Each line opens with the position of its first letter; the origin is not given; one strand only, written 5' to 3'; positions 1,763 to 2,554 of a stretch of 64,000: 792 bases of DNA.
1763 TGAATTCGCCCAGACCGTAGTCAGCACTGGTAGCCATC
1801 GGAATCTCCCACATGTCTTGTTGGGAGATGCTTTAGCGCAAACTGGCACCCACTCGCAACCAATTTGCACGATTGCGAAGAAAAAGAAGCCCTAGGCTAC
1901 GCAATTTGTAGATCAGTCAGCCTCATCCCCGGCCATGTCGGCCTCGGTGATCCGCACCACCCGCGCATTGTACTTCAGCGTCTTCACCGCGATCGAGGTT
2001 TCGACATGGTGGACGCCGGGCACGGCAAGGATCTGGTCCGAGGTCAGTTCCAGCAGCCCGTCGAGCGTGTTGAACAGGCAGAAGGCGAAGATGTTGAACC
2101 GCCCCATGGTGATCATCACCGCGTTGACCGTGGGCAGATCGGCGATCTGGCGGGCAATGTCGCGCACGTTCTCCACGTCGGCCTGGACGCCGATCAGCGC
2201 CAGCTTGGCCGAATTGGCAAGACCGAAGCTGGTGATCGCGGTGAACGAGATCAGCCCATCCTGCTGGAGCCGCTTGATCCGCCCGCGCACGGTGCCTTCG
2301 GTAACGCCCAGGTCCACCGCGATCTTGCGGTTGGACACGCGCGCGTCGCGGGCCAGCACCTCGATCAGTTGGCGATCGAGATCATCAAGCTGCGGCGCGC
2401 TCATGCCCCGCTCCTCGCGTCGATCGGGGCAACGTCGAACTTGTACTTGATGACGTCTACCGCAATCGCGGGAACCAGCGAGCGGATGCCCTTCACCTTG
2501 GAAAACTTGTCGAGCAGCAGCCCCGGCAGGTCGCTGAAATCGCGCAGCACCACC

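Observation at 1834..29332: A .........-type box recurs in all five AT-rich promoter islands of the catabolic cluster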

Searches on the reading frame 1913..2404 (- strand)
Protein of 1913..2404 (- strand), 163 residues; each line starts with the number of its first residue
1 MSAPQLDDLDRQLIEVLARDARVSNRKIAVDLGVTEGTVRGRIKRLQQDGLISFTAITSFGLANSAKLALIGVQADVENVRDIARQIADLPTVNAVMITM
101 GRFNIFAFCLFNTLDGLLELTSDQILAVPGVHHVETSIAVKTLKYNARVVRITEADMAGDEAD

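Call 11: search_protein_families(library=pfam, proteins=[window:1913-2404:-])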
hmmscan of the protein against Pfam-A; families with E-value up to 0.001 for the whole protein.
window:1913-2404:- (163 aa): 6 families
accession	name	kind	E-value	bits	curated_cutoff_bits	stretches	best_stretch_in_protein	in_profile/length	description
PF13404.12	HTH_AsnC-type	-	6.7e-14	51.9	27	1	6-47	1-42/42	AsnC-type helix-turn-helix domain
PF13412.12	HTH_24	-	1.1e-12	47.7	21.9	1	6-52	1-47/48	Winged helix-turn-helix DNA-binding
PF01037.27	AsnC_trans_reg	-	1.1e-09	38.5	25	1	73-142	3-73/73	Lrp/AsnC ligand binding domain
PF22482.2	AsnC_trans_reg_3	-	1.2e-08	35.4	24.4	1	79-148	23-91/95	PF0864 C-terminal dimeric alpha+beta barrel domain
PF08279.18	HTH_11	-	9.2e-05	22.7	25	1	11-50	3-43/55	HTH domain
PF13384.12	HTH_23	-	0.0002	21.5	24.6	1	16-51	12-46/50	Homeodomain-like domain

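Call 30: find_homologous_proteins(query=window:1913-2404:-)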
Query window:1913-2404:- (163 aa): 1533 proteins with E <= 0.001 among 1804 candidates; the best 120 are listed.
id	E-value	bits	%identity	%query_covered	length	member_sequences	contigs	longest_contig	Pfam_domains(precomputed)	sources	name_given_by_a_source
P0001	3.7e-96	337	99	100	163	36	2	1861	PF13412.13,PF22482.3,PF01037.29,PF13404.13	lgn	-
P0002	1.4e-88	312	91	100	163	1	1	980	PF13412.13,PF22482.3,PF01037.29,PF13404.13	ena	-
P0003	8.5e-86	303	90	100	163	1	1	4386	PF13412.13,PF22482.3,PF01037.29,PF13404.13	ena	-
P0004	5.2e-81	288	82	100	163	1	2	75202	PF13412.13,PF22482.3,PF01037.29,PF13404.13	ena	-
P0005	1.3e-80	286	82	100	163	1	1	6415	PF13412.13,PF22482.3,PF01037.29,PF13404.13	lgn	-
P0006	1.8e-80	286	82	100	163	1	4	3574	PF13412.13,PF22482.3,PF01037.29,PF13404.13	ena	-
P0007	2.4e-80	285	82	100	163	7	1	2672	PF13412.13,PF22482.3,PF01037.29,PF13404.13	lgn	-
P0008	4.0e-80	285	83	100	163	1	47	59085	PF13412.13,PF22482.3,PF01037.29,PF13404.13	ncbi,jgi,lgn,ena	-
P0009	4.5e-80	285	83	99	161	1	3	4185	PF13412.13,PF22482.3,PF01037.29,PF13404.13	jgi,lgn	-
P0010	6.9e-80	284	83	100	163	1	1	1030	PF13412.13,PF22482.3,PF01037.29,PF13404.13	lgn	-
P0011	7.5e-80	284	83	99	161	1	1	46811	PF13412.13,PF22482.3,PF01037.29,PF13404.13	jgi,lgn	jgi:DNA-binding Lrp family transcriptional regulator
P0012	8.1e-80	284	83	99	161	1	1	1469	PF13412.13,PF22482.3,PF01037.29,PF13404.13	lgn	-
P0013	8.9e-80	284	84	99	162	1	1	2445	PF13412.13,PF22482.3,PF01037.29,PF13404.13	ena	-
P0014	9.6e-80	283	83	100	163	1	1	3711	PF13412.13,PF22482.3,PF01037.29,PF13404.13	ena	-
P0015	1.7e-79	283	80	100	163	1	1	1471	PF13412.13,PF22482.3,PF01037.29,PF13404.13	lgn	-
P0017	2.5e-79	282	83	99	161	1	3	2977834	PF13412.13,PF22482.3,PF01037.29,PF13404.13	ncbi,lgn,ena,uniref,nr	ncbi:Lrp/AsnC family transcriptional regulator [Sphingomonas lacunae]|uniref:Lrp/AsnC family transcr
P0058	9.1e-78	277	83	99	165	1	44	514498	PF13412.13,PF22482.3,PF01037.29,PF13404.13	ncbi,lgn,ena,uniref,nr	ncbi:Lrp/AsnC family transcriptional regulator [Novosphingobium sp. APW14]|uniref:Lrp/AsnC family tr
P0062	1.0e-77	277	83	96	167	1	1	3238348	PF13412.13,PF22482.3,PF01037.29,PF13404.13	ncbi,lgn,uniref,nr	ncbi:Lrp/AsnC family transcriptional regulator [Altererythrobacter sp. H2]|uniref:Lrp/AsnC family tr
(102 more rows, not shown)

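Call 31: find_encoding_contigs(protein=P0058, flank=10000, max_places=1)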
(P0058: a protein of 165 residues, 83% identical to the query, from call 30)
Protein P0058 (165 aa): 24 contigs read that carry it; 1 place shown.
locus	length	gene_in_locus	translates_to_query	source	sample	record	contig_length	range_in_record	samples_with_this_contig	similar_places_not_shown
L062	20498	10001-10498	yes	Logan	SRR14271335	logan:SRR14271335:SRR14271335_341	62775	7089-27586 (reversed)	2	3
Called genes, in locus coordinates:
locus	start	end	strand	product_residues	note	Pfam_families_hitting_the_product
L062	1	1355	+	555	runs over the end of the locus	PF00501:AMP-binding, PF13193:AMP-binding_C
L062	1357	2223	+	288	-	PF04909:Amidohydro_2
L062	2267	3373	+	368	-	PF00355:Rieske, PF19298:KshA_C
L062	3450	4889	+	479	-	PF01425:Amidase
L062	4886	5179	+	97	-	-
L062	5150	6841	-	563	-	-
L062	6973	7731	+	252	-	PF00106:adh_short, PF13561:adh_short_C2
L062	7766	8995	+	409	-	PF07690:MFS_1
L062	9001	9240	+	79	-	-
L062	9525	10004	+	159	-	PF13404:HTH_AsnC-type, PF13412:HTH_24, PF01037:AsnC_trans_reg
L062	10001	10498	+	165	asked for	PF13404:HTH_AsnC-type, PF13412:HTH_24, PF01037:AsnC_trans_reg, PF22482:AsnC_trans_reg_3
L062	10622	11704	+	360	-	PF00355:Rieske, PF19298:KshA_C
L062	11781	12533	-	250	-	PF00106:adh_short, PF08659:KR, PF13561:adh_short_C2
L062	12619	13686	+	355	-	PF00724:Oxidored_FMN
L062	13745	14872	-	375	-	PF00355:Rieske, PF19298:KshA_C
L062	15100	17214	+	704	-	PF00724:Oxidored_FMN, PF01207:Dus, PF07992:Pyr_redox_2 (weak), PF00890:FAD_binding_2 (weak), PF03486:HI0933_like (weak), PF07992:Pyr_redox_2, PF13450:NAD_binding_8, PF00070:Pyr_redox, +5 more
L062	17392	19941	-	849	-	PF07715:Plug, PF00593:TonB_dep_Rec_b-barrel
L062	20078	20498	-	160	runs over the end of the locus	PF13545:HTH_Crp_2 (faint), PF09339:HTH_IclR (faint)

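Call 32: find_encoding_contigs(protein=P0017, flank=10000, max_places=1)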
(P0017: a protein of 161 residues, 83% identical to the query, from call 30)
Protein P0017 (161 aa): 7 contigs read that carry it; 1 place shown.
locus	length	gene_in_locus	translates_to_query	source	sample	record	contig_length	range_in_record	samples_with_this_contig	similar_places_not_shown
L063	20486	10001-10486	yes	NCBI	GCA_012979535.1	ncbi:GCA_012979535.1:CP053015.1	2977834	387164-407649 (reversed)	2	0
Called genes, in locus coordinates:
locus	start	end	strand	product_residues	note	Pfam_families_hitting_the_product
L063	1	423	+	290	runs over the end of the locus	PF00106:adh_short, PF13561:adh_short_C2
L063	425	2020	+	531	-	PF00501:AMP-binding, PF13193:AMP-binding_C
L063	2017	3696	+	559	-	PF00501:AMP-binding, PF13193:AMP-binding_C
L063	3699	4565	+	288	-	PF04909:Amidohydro_2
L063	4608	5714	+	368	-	PF00355:Rieske, PF19298:KshA_C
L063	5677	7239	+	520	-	PF01425:Amidase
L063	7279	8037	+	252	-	PF00106:adh_short, PF08659:KR (weak), PF13561:adh_short_C2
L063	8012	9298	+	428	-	PF07690:MFS_1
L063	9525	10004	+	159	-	PF13404:HTH_AsnC-type, PF13412:HTH_24, PF24034:DUF7343 (weak), PF01047:MarR (weak), PF01037:AsnC_trans_reg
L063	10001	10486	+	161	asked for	PF13404:HTH_AsnC-type, PF13412:HTH_24, PF01037:AsnC_trans_reg, PF22482:AsnC_trans_reg_3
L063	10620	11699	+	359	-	PF00355:Rieske, PF19298:KshA_C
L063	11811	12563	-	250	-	PF00106:adh_short, PF08659:KR, PF13561:adh_short_C2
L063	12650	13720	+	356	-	PF00724:Oxidored_FMN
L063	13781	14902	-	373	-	PF00355:Rieske, PF19298:KshA_C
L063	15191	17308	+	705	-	PF00724:Oxidored_FMN, PF01207:Dus, PF00890:FAD_binding_2, PF03486:HI0933_like (weak), PF07992:Pyr_redox_2, PF12831:FAD_oxidored (weak), PF13450:NAD_binding_8, PF00070:Pyr_redox, +4 more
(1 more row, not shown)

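Call 33: find_encoding_contigs(protein=P0062, flank=10000, max_places=1)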
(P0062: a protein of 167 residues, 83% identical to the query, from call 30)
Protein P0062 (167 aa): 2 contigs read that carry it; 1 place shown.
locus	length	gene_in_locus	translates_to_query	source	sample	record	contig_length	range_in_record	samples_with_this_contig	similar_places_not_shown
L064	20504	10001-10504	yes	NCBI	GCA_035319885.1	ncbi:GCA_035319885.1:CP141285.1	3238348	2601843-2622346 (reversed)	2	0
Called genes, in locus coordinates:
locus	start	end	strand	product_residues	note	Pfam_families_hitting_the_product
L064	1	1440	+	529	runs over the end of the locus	PF00501:AMP-binding, PF13193:AMP-binding_C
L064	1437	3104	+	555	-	PF00501:AMP-binding, PF13193:AMP-binding_C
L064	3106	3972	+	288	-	PF04909:Amidohydro_2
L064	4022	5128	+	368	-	PF00355:Rieske, PF19298:KshA_C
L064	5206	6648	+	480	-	PF01425:Amidase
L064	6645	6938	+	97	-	-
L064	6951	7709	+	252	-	PF00106:adh_short, PF13561:adh_short_C2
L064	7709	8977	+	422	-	PF07690:MFS_1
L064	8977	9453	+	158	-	PF13577:SnoaL_4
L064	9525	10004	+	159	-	PF13404:HTH_AsnC-type, PF13412:HTH_24, PF24034:DUF7343 (weak), PF01037:AsnC_trans_reg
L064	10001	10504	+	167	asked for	PF13404:HTH_AsnC-type, PF13412:HTH_24, PF01037:AsnC_trans_reg, PF22482:AsnC_trans_reg_3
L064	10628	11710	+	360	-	PF00355:Rieske, PF19298:KshA_C, PF19112:VanA_C (faint)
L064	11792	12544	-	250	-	PF00106:adh_short, PF08659:KR, PF13561:adh_short_C2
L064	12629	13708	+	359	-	PF00724:Oxidored_FMN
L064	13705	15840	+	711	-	PF00724:Oxidored_FMN, PF01207:Dus (weak), PF07992:Pyr_redox_2, PF00070:Pyr_redox (weak), PF00890:FAD_binding_2 (weak), PF13450:NAD_binding_8, PF07992:Pyr_redox_2, PF00070:Pyr_redox, +6 more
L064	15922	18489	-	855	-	PF07715:Plug, PF00593:TonB_dep_Rec_b-barrel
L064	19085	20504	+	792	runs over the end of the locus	PF07715:Plug, PF00593:TonB_dep_Rec_b-barrel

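Call 50: search_solved_structures(query=window:1913-2404:-, max_evalue=0.00001)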
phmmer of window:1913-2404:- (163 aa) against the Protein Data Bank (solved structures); distinct sequences matched with E-value up to 0.00001: 14.
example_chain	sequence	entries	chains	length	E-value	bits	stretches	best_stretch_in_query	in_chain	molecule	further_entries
7fby_A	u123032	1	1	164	2.1e-15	60.2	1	5-146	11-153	Transcriptional regulatory protein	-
9w4v_A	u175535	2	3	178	3.7e-15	59.4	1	5-146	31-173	Uncharacterized HTH-type transcriptional regulator PH0140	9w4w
2cyy_A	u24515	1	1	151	2.2e-12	50.4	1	5-145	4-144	Putative HTH-type transcriptional regulator PH1519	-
1ri7_A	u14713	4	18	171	3.2e-12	49.9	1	5-145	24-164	Putative transcriptional regulator | Putative HTH-type transcriptional regulator PH1519 | Uncharacterized HTH-type transcriptional regulator PH1519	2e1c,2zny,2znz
1i1g_A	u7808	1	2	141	1.1e-10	44.9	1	6-144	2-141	TRANSCRIPTIONAL REGULATOR LRPA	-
2efo_A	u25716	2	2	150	1.7e-10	44.3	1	6-150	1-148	150aa long hypothetical transcriptional regulator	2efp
2e7w_A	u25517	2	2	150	2.2e-10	44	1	6-150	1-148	150aa long hypothetical transcriptional regulator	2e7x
2pmh_A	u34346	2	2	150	2.2e-10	44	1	6-150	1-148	150aa long hypothetical transcriptional regulator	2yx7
2efn_A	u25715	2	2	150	2.2e-10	44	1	6-150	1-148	150aa long hypothetical transcriptional regulator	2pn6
2ia0_A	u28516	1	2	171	1e-09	41.8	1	5-136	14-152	Putative HTH-type transcriptional regulator PF0864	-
2efq_A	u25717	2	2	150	1.1e-09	41.7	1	6-150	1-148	150aa long hypothetical transcriptional regulator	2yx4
2cg4_A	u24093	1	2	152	1e-07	35.3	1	6-141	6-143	REGULATORY PROTEIN ASNC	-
2dbb_A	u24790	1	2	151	2e-07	34.4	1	5-139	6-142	Putative HTH-type transcriptional regulator PH0061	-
2gqq_A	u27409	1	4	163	3.8e-07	33.5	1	5-150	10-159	Leucine-responsive regulatory protein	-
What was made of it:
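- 1913..2404 (-): Lrp1: a full-length Lrp/AsnC regulator (HTH plus RAM domain) and a candidate subunit of the dyad-binding factor. Pfam (call 11), PDB relatives (call 50), and orthologs at 77-99% identity in many sphingomonads (call 30).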

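Call 53: search_dna_similar(query=window:1913-2404:-, collection=plasmids, mode=protein, max_rows=20)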
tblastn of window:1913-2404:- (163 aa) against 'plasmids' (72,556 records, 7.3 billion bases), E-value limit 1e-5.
Records with a match: 284; places in all: 458; records where one place covers at least 80% of the query: 274.
Best place of each record, by identity: 60-80% 16; <60% 268.
By first word of the organism name: Ralstonia 131; Sphingobium 16; Streptomyces 11; Ensifer 10; Azospirillum 10; Aliiroseovarius 8; Shinella 7; Paracoccus 7; Novosphingobium 6; Cupriavidus 6; and 46 more.
By predicted mobility (MOB-suite, as given by PLSDB): non-mobilizable 134; mobilizable 130; conjugative 20.
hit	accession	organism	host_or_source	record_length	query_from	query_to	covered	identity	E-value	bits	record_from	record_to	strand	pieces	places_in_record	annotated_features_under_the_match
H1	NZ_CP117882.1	Novosphingobium sp. KACC 22771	Single cell,soil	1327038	1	162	99%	73.5%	5e-73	244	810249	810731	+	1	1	none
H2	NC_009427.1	Novosphingobium aromaticivorans DSM 12444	-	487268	1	161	99%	67.1%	5e-62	213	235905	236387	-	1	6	Lrp/AsnC family transcriptional regulator (x2)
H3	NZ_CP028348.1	Novosphingobium sp. THN1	cell culture,surface water of Lake Taihu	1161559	1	161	99%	65.8%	9e-63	214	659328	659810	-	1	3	record has no annotation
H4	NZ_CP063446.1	Novosphingobium sp. ES2-1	mixed culture,activated sludge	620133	1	161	99%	65.8%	4e-62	213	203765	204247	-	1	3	Lrp/AsnC family transcriptional regulator (x2)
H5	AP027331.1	Sphingobium sp. TomTYG65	-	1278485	1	152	93%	67.1%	3e-58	202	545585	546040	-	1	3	transcriptional regulator | hypothetical protein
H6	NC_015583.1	Novosphingobium sp. PP1Y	-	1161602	1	154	94%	64.3%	2e-60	208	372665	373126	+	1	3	none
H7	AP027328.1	Sphingobium sp. TomTYG64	-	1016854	1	159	98%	61.0%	4e-56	196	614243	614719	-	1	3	transcriptional regulator | hypothetical protein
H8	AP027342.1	Sphingobium sp. TomTYG74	-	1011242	1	159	98%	61.0%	6e-56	195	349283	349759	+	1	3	transcriptional regulator | hypothetical protein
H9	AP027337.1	Sphingobium sp. TomTYG72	-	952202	1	159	98%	61.0%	9e-56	194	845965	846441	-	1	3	transcriptional regulator | AsnC family transcriptional regulator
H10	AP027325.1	Sphingobium sp. TomTYG46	-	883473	1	159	98%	61.0%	1e-55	194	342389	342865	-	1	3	transcriptional regulator | hypothetical protein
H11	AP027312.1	Sphingobium sp. TomMM7A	-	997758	1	155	95%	61.9%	2e-55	194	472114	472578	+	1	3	transcriptional regulator | hypothetical protein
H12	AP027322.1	Sphingobium sp. TomTYG43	-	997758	1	155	95%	61.9%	2e-55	194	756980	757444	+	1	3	transcriptional regulator | hypothetical protein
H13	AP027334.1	Sphingobium sp. TomTYG71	-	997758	1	155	95%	61.9%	2e-55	194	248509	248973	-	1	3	transcriptional regulator | hypothetical protein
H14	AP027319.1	Sphingobium sp. TomTYG42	-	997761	1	155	95%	61.9%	2e-55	194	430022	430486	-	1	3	transcriptional regulator | hypothetical protein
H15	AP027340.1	Sphingobium sp. TomTYG73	-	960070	1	155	95%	61.9%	2e-55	193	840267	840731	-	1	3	transcriptional regulator | hypothetical protein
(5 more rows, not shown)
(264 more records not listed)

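Call 54: get_annotated_region(hit=H2, flank=20000)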
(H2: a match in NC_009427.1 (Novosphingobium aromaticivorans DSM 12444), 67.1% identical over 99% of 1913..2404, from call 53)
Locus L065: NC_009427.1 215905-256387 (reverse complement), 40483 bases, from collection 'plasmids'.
description: Novosphingobium aromaticivorans DSM 12444 plasmid pNL2, complete sequence
organism: Novosphingobium aromaticivorans DSM 12444 (NCBI taxid 279238)
taxonomy: Bacteria; Pseudomonadota; Alphaproteobacteria; Sphingomonadales; Sphingomonadaceae; Novosphingobium; Novosphingobium aromaticivorans; Novosphingobium aromaticivorans DSM 12444
host: -; source: -; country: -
typing (MOB-suite, as given by PLSDB): non-mobilizable; replicon rep_cluster_531,rep_cluster_545
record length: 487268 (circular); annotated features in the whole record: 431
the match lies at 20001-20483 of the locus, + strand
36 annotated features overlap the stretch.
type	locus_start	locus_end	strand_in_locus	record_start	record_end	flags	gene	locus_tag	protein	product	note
CDS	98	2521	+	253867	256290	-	-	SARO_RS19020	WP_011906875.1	TonB-dependent receptor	-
CDS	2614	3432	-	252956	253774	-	-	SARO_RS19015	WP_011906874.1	Coq4 family protein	GO:0006744 - ubiquinone biosynthetic process [Evidence IEA]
CDS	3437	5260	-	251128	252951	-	-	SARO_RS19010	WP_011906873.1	acyclic terpene utilization AtuA family protein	-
CDS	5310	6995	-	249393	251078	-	-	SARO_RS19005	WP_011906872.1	FAD-dependent oxidoreductase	-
CDS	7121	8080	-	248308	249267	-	-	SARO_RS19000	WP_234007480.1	acyl-CoA dehydrogenase family protein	-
CDS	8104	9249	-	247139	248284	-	-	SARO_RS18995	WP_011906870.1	acyl-CoA dehydrogenase family protein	-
CDS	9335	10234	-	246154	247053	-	-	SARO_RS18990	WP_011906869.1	LysR substrate-binding domain-containing protein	-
CDS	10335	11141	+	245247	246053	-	-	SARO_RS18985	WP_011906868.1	crotonase/enoyl-CoA hydratase family protein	-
CDS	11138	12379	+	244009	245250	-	-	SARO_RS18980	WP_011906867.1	CaiB/BaiF CoA-transferase family protein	-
CDS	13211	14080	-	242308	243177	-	-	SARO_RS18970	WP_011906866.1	SDR family NAD(P)-dependent oxidoreductase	-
CDS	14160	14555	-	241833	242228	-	-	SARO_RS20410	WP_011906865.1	VOC family protein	-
CDS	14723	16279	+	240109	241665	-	-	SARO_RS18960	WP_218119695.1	AMP-binding protein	-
CDS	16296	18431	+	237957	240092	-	-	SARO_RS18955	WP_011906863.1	FAD-dependent oxidoreductase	-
CDS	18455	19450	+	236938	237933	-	-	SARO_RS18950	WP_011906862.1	alpha/beta hydrolase fold domain-containing protein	-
CDS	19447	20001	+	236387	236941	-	-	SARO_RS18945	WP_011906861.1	Lrp/AsnC family transcriptional regulator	-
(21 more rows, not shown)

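Call 55: get_annotated_region(hit=H1, flank=20000)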
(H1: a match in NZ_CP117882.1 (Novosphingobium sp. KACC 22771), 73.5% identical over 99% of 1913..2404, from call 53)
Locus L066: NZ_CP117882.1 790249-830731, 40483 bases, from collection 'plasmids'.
description: Novosphingobium sp. KACC 22771 plasmid unnamed1, complete sequence
organism: Novosphingobium sp. KACC 22771 (NCBI taxid 3025670)
taxonomy: Bacteria; Pseudomonadota; Alphaproteobacteria; Sphingomonadales; Sphingomonadaceae; Novosphingobium; Novosphingobium sp. KACC 22771
host: -; source: Single cell,soil; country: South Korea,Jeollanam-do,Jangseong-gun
typing (MOB-suite, as given by PLSDB): non-mobilizable; mating-pair formation MPF_F
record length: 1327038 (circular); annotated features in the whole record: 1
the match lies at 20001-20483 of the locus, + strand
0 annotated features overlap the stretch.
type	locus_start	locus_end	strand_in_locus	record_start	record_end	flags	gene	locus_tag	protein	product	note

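Call 56: get_annotated_region(hit=H4, flank=20000)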
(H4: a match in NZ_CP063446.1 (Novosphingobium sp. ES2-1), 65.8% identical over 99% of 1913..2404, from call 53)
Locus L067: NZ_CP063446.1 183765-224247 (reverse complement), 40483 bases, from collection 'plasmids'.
description: Novosphingobium sp. ES2-1 plasmid p1, complete sequence
organism: Novosphingobium sp. ES2-1 (NCBI taxid 2780074)
taxonomy: Bacteria; Pseudomonadota; Alphaproteobacteria; Sphingomonadales; Sphingomonadaceae; Novosphingobium; Novosphingobium sp. ES2-1
host: -; source: mixed culture,activated sludge; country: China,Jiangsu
typing (MOB-suite, as given by PLSDB): non-mobilizable
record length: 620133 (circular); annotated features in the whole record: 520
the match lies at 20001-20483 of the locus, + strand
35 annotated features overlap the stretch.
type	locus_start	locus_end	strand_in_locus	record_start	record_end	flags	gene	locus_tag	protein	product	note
CDS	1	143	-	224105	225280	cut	-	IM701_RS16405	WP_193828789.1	alanine racemase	-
CDS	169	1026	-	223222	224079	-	-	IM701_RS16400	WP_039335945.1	GNAT family N-acetyltransferase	-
CDS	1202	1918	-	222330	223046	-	-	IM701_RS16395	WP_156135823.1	cupin domain-containing protein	-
CDS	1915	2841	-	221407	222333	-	-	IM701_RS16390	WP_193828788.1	ornithine cyclodeaminase family protein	-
CDS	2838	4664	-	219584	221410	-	-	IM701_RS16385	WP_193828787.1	ABC transporter ATP-binding protein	-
CDS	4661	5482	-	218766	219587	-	-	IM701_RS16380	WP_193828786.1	ABC transporter permease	-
CDS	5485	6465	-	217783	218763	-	-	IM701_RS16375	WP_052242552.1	ABC transporter permease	GO:0055085 - transmembrane transport [Evidence IEA]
CDS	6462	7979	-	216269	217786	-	-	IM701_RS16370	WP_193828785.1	ABC transporter substrate-binding protein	-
CDS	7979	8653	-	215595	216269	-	-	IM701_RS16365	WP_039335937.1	haloacid dehalogenase type II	GO:0006805 - xenobiotic metabolic process [Evidence IEA]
CDS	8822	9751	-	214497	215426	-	-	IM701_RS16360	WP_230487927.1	glyoxylate/hydroxypyruvate reductase A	-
CDS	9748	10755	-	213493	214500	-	-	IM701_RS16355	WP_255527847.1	PepSY-associated TM helix domain-containing protein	-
CDS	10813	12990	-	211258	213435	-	-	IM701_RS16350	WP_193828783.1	TonB-dependent receptor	GO:0015891 - siderophore transport [Evidence IEA]; GO:0055085 - transmembrane transport [Evidence IEA]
CDS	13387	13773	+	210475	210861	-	-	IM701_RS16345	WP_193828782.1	hypothetical protein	-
CDS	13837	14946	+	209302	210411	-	-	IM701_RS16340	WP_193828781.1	efflux RND transporter periplasmic adaptor subunit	GO:0006810 - transport [Evidence IEA]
CDS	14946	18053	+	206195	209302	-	-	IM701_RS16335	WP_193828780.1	CusA/CzcA family heavy metal efflux RND transporter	-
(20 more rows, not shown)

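Call 57: get_annotated_region(hit=H5, flank=20000)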
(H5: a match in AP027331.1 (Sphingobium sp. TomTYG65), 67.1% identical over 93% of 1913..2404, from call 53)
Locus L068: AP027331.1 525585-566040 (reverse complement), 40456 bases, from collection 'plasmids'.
description: Sphingobium sp. TomTYG65 plasmid pTomTYG65a DNA, complete genome
organism: Sphingobium sp. TomTYG65 (NCBI taxid 3028888)
taxonomy: Bacteria; Pseudomonadota; Alphaproteobacteria; Sphingomonadales; Sphingomonadaceae; Sphingobium; Sphingobium sp. TomTYG65
host: -; source: -; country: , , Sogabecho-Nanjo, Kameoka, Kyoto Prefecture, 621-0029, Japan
typing (MOB-suite, as given by PLSDB): non-mobilizable; replicon rep_cluster_545
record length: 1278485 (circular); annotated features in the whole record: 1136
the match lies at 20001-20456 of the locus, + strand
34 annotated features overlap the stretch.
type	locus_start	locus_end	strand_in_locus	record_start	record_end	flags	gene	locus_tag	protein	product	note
CDS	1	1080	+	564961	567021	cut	nadE_2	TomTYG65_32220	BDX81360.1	NAD(+) synthase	-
CDS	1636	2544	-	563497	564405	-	-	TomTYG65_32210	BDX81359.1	LysR family transcriptional regulator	-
CDS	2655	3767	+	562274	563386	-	adhC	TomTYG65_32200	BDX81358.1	S-(hydroxymethyl)glutathione dehydrogenase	-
CDS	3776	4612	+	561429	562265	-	-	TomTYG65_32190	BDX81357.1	S-formylglutathione hydrolase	-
CDS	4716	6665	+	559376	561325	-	-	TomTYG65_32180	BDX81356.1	hypothetical protein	-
CDS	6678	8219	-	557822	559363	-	-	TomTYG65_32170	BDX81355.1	hypothetical protein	-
CDS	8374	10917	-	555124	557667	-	-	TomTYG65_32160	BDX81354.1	hypothetical protein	-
CDS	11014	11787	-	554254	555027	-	-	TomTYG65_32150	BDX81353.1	short-chain dehydrogenase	-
CDS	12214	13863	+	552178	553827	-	-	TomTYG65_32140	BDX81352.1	fatty acid--CoA ligase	-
CDS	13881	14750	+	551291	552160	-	-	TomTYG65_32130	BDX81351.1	amidohydrolase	-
CDS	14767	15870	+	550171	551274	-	-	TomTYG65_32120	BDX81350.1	(2Fe-2S)-binding protein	-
CDS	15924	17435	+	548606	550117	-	-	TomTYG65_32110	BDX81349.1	6-aminohexanoate-cyclic-dimer hydrolase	-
CDS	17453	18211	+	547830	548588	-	hdhA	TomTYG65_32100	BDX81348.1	7-alpha-hydroxysteroid dehydrogenase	-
CDS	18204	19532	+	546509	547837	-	-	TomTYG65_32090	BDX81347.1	MFS transporter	-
CDS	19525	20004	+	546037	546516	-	-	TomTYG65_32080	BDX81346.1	hypothetical protein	-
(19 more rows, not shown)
